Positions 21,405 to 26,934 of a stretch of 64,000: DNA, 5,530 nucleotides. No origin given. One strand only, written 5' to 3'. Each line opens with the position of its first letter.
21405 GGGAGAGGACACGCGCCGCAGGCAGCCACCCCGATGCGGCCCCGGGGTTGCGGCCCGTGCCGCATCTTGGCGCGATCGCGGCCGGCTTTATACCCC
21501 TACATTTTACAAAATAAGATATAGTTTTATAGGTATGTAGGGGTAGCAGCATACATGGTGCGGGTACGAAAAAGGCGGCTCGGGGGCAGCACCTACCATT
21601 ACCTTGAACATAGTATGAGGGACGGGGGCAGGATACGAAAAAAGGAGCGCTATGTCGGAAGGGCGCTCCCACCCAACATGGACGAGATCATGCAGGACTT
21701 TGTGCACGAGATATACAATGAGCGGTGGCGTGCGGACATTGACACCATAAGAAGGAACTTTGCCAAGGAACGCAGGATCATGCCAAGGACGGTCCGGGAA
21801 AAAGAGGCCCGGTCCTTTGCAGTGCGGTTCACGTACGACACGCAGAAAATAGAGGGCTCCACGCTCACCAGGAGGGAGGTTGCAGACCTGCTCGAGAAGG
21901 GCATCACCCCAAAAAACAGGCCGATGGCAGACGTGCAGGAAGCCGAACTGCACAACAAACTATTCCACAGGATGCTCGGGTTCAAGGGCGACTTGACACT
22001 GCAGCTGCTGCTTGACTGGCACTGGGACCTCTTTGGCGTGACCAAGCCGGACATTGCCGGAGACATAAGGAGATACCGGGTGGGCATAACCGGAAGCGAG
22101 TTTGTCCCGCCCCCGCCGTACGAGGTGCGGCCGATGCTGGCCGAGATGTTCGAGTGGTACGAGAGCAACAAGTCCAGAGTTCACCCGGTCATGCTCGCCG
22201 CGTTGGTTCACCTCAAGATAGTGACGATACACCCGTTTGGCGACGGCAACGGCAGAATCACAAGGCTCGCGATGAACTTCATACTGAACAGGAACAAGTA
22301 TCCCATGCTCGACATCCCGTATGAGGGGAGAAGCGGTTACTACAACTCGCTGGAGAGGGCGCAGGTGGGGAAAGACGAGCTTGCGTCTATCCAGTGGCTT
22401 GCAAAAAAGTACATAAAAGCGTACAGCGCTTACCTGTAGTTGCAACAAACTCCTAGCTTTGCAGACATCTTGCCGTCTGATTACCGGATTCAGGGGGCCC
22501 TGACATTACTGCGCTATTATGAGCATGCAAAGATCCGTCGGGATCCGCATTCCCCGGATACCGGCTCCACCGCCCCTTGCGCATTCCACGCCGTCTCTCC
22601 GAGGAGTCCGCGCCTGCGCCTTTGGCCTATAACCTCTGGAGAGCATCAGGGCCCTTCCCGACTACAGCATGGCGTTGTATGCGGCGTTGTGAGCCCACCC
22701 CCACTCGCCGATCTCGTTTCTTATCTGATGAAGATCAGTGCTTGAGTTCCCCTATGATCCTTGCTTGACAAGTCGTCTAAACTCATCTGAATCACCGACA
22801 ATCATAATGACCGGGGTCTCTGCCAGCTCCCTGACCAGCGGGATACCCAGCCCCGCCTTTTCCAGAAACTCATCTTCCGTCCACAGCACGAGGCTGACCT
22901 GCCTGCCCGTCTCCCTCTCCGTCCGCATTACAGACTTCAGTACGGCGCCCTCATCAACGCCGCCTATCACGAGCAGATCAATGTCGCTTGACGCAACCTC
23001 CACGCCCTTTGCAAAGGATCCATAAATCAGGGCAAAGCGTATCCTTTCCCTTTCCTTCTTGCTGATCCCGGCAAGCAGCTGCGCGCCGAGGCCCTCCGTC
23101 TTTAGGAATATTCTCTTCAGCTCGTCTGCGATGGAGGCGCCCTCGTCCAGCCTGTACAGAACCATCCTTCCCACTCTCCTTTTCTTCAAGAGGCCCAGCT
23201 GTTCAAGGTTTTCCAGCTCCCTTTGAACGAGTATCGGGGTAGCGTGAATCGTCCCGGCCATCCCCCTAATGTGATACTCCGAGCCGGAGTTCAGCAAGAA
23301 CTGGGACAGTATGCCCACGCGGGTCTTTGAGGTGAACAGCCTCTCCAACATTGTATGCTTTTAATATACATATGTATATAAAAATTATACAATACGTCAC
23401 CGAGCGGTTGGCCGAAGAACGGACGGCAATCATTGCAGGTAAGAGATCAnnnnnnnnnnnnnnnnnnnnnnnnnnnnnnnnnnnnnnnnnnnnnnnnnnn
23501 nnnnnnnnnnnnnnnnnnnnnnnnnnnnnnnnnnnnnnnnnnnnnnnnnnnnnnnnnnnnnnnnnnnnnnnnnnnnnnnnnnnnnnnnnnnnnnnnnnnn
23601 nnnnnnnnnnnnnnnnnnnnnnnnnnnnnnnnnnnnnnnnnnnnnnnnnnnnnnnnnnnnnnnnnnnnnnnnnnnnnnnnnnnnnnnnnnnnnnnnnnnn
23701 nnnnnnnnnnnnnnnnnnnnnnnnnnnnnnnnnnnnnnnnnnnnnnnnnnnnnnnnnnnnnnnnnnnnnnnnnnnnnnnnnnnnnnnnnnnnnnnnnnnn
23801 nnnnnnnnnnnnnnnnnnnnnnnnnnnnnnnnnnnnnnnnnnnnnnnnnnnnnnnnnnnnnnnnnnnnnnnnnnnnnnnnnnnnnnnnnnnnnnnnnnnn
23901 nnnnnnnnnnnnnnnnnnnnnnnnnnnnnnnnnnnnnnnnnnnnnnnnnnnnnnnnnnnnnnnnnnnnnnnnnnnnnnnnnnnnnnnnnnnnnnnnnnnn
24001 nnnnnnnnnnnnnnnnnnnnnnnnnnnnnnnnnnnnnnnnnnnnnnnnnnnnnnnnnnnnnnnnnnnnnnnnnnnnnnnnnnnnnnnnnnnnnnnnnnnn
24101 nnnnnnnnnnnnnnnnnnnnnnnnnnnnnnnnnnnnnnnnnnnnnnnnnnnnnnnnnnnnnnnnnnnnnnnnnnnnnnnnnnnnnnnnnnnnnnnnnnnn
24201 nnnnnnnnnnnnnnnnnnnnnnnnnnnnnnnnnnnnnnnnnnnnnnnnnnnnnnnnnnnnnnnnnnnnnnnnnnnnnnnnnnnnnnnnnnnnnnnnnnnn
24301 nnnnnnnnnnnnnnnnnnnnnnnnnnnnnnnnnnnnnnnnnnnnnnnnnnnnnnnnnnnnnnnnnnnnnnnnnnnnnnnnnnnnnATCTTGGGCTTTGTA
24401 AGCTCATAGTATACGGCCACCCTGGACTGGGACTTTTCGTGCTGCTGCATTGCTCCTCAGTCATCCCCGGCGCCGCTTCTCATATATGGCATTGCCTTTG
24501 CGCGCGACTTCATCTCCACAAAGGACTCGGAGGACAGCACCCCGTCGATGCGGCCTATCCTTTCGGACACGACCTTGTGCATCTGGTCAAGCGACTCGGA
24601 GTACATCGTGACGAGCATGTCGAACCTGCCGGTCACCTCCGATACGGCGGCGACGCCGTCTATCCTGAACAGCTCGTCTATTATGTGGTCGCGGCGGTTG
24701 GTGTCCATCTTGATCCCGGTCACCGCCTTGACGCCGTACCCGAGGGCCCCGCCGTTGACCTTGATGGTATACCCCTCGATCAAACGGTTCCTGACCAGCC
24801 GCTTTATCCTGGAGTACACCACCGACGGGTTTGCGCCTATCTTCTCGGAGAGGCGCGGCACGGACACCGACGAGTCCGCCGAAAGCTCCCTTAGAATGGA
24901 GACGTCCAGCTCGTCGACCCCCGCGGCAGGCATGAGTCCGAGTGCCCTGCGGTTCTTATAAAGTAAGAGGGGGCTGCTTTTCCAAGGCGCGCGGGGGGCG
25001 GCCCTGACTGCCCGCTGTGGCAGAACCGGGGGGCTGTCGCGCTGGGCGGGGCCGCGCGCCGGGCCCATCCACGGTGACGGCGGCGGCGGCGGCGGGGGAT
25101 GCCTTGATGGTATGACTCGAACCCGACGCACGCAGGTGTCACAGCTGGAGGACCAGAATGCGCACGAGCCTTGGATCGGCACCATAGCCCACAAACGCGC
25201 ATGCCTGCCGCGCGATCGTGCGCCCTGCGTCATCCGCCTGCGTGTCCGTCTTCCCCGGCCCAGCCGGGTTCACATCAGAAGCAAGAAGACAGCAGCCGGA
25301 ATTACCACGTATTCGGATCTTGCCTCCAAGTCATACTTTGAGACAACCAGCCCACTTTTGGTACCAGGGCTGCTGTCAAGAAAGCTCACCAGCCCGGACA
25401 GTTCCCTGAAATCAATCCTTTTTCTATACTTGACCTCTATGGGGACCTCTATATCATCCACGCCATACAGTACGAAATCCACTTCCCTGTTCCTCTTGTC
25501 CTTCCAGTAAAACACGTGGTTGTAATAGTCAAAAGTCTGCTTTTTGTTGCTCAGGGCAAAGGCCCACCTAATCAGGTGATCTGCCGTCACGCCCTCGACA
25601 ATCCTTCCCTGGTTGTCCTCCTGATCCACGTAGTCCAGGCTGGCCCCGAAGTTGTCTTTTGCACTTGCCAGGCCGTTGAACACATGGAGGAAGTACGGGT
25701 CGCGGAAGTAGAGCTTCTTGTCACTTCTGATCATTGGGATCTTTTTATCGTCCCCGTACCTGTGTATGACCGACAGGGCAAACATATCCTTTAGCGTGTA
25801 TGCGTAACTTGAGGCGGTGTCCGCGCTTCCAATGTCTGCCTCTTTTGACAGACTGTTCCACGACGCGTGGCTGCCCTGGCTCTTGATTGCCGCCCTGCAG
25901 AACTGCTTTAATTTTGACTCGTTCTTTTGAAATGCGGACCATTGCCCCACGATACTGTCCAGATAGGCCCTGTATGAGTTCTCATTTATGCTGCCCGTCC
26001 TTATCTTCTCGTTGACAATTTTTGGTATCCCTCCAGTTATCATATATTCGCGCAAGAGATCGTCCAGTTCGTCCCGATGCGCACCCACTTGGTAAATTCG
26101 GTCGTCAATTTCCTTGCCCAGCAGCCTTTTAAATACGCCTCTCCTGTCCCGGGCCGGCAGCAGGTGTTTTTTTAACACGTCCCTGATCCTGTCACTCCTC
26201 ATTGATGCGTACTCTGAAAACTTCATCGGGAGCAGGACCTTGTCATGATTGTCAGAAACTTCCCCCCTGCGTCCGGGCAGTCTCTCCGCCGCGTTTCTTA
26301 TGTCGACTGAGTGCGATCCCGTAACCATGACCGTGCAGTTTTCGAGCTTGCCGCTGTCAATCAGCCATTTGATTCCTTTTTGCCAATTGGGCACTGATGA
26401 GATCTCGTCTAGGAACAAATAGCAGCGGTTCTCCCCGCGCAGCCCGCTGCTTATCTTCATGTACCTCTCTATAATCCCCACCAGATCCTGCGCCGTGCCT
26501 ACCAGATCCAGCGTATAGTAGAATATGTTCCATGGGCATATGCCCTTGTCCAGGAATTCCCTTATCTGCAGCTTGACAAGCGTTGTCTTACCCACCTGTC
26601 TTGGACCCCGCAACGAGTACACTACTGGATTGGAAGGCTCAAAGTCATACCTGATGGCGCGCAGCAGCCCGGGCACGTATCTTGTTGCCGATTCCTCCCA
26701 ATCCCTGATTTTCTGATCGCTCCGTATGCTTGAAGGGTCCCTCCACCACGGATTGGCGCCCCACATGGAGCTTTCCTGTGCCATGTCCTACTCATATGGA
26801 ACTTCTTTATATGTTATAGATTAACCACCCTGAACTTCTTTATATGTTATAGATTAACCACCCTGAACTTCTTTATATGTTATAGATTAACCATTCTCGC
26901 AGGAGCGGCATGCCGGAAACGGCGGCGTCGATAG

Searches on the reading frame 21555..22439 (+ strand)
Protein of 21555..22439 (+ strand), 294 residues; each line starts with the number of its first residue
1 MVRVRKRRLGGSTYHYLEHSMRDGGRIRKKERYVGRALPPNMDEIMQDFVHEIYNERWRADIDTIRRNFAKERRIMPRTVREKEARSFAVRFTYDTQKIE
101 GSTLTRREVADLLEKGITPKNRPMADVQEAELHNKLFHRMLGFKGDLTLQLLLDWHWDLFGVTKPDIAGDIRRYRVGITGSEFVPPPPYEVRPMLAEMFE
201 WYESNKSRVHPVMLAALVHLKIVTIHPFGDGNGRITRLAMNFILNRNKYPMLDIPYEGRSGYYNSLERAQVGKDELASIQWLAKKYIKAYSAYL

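Call 88: search_protein_families(library=pfam, proteins=[window:21555-22439:+], max_evalue=0.001)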
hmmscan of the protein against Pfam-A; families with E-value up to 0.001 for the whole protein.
window:21555-22439:+ (294 aa): 1 family
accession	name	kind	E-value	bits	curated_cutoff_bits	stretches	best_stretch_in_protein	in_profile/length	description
PF02661.23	Fic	-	1.4e-21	77.5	24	1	147-244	2-93/93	Fic/DOC family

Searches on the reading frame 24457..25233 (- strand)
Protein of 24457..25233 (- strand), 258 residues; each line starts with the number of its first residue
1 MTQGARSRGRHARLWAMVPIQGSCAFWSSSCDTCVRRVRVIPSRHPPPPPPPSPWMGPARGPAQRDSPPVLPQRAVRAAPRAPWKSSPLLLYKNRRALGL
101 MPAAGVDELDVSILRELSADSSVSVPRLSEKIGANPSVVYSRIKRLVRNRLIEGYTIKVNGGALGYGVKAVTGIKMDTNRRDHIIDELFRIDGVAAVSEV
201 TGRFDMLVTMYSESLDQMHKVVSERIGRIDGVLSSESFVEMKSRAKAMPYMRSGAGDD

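Call 88: search_protein_families(library=pfam, proteins=[window:24457-25233:-], max_evalue=0.001)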
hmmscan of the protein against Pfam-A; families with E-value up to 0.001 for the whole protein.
window:24457-25233:- (258 aa): 3 families
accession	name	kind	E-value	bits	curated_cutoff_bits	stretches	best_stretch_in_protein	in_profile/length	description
PF01037.27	AsnC_trans_reg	-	5.6e-11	42.6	25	1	173-242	2-72/73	Lrp/AsnC ligand binding domain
PF13412.12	HTH_24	-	2.3e-08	33.9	21.9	1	107-153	2-48/48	Winged helix-turn-helix DNA-binding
PF13404.12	HTH_AsnC-type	-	2.8e-08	33.9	27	1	107-146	2-41/42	AsnC-type helix-turn-helix domain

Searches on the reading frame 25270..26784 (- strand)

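Call 15: search_protein_families(library=ncbifam, proteins=[window:25270-26784:-], max_evalue=0.001)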
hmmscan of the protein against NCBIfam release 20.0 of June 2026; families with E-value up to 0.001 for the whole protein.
window:25270-26784:- (504 aa): 0 families

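Call 88: search_protein_families(library=pfam, proteins=[window:25270-26784:-], max_evalue=0.001)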
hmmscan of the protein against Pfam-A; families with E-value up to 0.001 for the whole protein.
window:25270-26784:- (504 aa): 2 families
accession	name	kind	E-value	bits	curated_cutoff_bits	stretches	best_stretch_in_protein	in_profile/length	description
PF13173.12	AAA_14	-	8.2e-24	84.5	27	1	55-192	4-128/129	AAA domain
PF13635.12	DUF4143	-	1.9e-18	67.1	28.1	1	286-454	10-160/160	Domain of unknown function (DUF4143)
